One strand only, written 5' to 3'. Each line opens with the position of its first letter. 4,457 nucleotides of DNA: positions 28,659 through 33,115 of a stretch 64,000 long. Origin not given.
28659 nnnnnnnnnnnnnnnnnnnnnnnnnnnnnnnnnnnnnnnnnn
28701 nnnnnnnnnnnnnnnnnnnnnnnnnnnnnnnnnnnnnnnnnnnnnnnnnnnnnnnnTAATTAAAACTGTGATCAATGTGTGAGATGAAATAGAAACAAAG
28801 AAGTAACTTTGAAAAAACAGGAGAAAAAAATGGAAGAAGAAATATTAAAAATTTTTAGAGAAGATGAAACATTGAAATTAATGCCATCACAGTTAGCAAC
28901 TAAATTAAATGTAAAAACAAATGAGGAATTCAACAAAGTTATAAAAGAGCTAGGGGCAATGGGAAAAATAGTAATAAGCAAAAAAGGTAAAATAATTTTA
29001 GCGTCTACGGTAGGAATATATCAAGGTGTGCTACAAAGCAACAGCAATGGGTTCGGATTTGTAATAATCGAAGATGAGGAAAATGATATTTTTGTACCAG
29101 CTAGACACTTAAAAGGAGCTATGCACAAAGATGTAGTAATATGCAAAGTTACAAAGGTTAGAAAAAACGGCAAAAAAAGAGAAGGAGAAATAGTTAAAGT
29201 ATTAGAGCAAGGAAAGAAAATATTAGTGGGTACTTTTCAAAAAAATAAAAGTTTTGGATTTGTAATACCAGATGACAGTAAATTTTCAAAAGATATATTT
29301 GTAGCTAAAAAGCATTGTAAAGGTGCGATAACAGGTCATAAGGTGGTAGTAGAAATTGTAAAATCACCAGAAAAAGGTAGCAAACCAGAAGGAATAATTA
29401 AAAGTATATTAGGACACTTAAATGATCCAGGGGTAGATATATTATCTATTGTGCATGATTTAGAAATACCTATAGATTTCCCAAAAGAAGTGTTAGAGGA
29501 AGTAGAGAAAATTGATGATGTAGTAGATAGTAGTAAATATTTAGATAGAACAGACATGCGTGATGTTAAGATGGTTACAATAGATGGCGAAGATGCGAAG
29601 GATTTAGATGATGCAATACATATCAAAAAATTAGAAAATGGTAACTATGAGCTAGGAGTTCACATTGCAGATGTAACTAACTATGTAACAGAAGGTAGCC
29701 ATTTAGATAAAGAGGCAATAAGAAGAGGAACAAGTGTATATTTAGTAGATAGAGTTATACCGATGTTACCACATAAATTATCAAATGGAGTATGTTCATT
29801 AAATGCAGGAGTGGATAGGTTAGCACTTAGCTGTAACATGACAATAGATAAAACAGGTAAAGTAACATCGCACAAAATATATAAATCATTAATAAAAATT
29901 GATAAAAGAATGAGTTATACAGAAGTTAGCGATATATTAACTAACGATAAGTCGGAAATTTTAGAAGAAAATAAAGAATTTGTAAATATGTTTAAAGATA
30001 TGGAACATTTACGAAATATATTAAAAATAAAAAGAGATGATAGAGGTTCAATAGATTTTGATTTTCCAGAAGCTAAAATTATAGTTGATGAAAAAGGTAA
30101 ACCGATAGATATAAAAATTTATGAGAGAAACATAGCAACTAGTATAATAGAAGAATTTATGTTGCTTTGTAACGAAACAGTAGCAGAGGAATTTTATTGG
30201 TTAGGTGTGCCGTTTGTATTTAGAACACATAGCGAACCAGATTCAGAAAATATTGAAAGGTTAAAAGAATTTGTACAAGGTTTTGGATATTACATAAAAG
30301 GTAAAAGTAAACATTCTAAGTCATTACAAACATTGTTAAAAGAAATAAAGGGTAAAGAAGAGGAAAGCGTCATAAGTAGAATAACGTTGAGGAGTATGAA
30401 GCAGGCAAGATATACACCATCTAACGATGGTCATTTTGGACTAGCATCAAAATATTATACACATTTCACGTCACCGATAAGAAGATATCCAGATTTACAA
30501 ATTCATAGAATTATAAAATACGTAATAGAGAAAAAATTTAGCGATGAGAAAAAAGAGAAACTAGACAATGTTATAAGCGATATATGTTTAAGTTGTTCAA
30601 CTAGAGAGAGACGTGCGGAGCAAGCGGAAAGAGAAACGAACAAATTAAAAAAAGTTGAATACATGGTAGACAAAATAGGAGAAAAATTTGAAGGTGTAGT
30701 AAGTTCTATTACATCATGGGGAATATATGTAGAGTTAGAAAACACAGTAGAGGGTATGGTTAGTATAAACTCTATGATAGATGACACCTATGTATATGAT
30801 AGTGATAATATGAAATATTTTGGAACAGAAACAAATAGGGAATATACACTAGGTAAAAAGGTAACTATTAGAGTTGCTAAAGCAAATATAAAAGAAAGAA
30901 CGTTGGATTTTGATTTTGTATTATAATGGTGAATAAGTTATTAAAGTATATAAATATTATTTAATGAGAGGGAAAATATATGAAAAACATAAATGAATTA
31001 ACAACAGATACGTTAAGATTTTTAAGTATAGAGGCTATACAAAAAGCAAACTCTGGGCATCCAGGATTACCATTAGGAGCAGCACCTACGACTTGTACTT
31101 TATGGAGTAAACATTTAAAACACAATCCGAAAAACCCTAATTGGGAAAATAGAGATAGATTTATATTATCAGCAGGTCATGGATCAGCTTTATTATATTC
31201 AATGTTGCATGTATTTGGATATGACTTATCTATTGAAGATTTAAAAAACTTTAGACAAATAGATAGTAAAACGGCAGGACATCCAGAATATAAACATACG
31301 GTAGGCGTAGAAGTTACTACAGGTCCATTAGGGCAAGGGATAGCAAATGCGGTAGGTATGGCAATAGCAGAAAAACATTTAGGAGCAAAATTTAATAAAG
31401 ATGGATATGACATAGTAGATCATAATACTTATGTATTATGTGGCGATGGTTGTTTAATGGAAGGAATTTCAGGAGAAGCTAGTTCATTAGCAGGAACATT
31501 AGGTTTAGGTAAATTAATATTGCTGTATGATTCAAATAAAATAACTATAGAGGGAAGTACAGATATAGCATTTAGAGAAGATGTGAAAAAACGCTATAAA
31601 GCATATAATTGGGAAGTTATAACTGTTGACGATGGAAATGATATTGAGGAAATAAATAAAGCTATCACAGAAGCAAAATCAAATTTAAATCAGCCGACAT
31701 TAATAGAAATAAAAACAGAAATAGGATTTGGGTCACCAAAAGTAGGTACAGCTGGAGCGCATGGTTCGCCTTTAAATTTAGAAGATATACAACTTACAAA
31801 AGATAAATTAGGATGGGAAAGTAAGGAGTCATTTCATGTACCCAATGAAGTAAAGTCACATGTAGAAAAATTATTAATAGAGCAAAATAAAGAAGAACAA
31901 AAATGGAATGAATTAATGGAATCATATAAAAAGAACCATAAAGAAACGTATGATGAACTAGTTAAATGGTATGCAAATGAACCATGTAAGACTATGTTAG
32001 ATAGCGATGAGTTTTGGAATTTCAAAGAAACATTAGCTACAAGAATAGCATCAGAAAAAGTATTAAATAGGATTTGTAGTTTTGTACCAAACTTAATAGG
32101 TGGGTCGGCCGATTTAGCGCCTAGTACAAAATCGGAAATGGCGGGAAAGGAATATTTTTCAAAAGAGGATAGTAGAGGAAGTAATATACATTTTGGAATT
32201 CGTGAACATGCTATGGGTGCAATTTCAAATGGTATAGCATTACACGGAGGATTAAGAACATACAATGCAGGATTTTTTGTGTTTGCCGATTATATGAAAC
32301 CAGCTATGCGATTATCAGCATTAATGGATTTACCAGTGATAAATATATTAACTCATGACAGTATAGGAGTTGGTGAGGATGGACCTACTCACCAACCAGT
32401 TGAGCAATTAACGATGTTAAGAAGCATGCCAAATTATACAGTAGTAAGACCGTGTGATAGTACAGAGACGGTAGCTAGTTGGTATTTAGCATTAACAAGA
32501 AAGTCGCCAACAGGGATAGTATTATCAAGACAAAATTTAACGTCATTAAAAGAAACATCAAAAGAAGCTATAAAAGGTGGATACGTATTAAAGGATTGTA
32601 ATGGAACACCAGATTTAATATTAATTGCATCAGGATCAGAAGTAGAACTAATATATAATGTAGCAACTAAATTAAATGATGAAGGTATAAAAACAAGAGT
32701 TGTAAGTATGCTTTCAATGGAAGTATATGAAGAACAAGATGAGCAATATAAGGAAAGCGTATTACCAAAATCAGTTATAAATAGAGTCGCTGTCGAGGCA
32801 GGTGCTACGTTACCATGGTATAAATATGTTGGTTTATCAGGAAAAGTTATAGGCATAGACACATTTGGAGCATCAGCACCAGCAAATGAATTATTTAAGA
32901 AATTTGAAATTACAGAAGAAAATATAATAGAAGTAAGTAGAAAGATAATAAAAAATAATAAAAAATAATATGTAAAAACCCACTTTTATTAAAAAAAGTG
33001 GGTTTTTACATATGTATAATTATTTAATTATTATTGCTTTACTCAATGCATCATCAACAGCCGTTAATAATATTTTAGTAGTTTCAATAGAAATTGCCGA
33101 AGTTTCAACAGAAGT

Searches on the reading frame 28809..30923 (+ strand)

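Call 19: search_protein_families(library=pfam, proteins=[window:28809-30923:+], max_evalue=0.0001)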
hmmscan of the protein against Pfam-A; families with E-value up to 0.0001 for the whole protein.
window:28809-30923:+ (705 aa): 7 families
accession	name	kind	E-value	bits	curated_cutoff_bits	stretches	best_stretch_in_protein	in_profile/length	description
PF00773.25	RNB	-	6.9e-118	394.1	29.3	1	247-574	1-325/326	RNB domain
PF17876.7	CSD2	-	3e-33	114.2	26.2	2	151-225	1-74/74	Cold shock domain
PF08206.17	OB_RNB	-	3.2e-31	107.2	24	2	73-131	1-58/58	Ribonuclease B OB domain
PF00575.29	S1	-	1.3e-08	35.5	22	1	622-692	3-62/74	S1 RNA binding domain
PF22707.2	S1CSD-TOTE-2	-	2.9e-07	30.8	27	0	71-123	3-49/60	S1/CSD-like domain 2 of the TOTE conflict systems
PF22896.3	OB_RNR_1st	-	5.2e-07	30.2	28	0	37-121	13-96/99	Ribonuclease R, OB first domain, N-terminal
PF00313.28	CSD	-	4.9e-06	26.8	27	0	140-168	5-31/66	'Cold-shock' DNA-binding domain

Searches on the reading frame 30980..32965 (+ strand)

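Call 19: search_protein_families(library=pfam, proteins=[window:30980-32965:+], max_evalue=0.0001)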
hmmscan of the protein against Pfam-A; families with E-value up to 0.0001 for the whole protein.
window:30980-32965:+ (662 aa): 5 families
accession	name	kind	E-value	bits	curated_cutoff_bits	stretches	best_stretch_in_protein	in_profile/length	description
PF00456.26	Transketolase_N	-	3.5e-144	480.3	22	1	6-329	3-327/334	Transketolase, thiamine diphosphate binding domain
PF02779.29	Transket_pyr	-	1.7e-51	174.8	27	1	351-521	2-173/174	Transketolase, pyrimidine binding domain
PF22613.1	Transketolase_C_1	-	9e-42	142.3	27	1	533-645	1-113/113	Transketolase-like TK C-terminal domain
PF02780.25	Transketolase_C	-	4.5e-12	46.4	25.9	1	534-649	1-124/124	Transketolase, C-terminal domain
PF00676.26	E1_dh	-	3.9e-07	29.8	22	1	109-246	95-224/300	Dehydrogenase E1 component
